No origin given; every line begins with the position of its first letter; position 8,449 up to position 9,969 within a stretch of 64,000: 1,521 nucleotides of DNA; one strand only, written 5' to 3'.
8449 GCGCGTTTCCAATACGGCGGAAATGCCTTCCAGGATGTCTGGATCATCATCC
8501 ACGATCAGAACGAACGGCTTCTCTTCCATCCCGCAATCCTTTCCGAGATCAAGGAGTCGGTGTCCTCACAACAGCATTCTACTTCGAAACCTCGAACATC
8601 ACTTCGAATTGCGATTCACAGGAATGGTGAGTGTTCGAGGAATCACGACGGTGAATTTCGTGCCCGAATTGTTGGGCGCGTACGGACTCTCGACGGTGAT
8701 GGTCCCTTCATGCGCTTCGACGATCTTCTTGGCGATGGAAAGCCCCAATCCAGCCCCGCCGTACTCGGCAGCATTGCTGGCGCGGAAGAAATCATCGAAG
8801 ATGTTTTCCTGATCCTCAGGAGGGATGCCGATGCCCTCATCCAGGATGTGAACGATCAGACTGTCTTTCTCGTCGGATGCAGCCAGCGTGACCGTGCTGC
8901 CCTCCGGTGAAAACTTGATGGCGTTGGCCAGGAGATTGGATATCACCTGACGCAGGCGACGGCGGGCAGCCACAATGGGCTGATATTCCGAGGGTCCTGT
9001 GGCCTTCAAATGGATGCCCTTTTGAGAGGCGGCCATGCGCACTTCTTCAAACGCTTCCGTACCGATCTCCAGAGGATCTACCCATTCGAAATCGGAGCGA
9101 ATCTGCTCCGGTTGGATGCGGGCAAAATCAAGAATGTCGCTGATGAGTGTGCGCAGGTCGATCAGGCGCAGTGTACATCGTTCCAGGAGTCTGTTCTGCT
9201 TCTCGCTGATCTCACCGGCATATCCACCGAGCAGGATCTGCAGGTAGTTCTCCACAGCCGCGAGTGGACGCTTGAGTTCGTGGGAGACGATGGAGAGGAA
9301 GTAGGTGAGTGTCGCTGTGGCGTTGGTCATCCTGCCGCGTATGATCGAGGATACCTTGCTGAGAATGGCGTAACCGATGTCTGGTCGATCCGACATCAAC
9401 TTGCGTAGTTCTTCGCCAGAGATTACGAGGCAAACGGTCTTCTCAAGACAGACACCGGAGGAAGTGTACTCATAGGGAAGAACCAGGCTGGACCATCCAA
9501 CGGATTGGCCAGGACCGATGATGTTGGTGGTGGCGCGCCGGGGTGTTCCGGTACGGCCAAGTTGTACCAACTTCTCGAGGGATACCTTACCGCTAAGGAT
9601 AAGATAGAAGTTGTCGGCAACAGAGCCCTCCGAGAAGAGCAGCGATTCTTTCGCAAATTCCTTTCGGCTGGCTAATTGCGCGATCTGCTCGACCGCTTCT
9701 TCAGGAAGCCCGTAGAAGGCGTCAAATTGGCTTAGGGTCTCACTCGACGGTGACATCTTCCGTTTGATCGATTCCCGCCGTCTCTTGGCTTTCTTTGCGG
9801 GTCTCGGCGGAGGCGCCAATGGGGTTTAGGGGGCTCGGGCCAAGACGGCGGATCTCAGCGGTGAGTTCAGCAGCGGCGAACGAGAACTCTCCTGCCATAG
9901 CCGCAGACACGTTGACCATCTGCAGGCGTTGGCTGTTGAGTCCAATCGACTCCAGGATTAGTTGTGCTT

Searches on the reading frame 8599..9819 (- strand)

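Call 30: search_protein_families(library=pfam, proteins=[window:8599-9819:-], max_evalue=0.00001)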
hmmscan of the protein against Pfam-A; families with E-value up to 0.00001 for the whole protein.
window:8599-9819:- (406 aa): 3 families
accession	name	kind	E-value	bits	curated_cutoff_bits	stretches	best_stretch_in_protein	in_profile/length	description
PF02518.31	HATPase_c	-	3.8e-30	105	26.4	1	286-396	3-110/111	Histidine kinase-, DNA gyrase B-, and HSP90-like ATPase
PF00027.35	cNMP_binding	-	8.3e-14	51.8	27.5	1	53-143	2-87/89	Cyclic nucleotide-binding domain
PF00512.31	HisKA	-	2.7e-12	47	26.9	1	172-237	3-65/66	His Kinase A (phospho-acceptor) domain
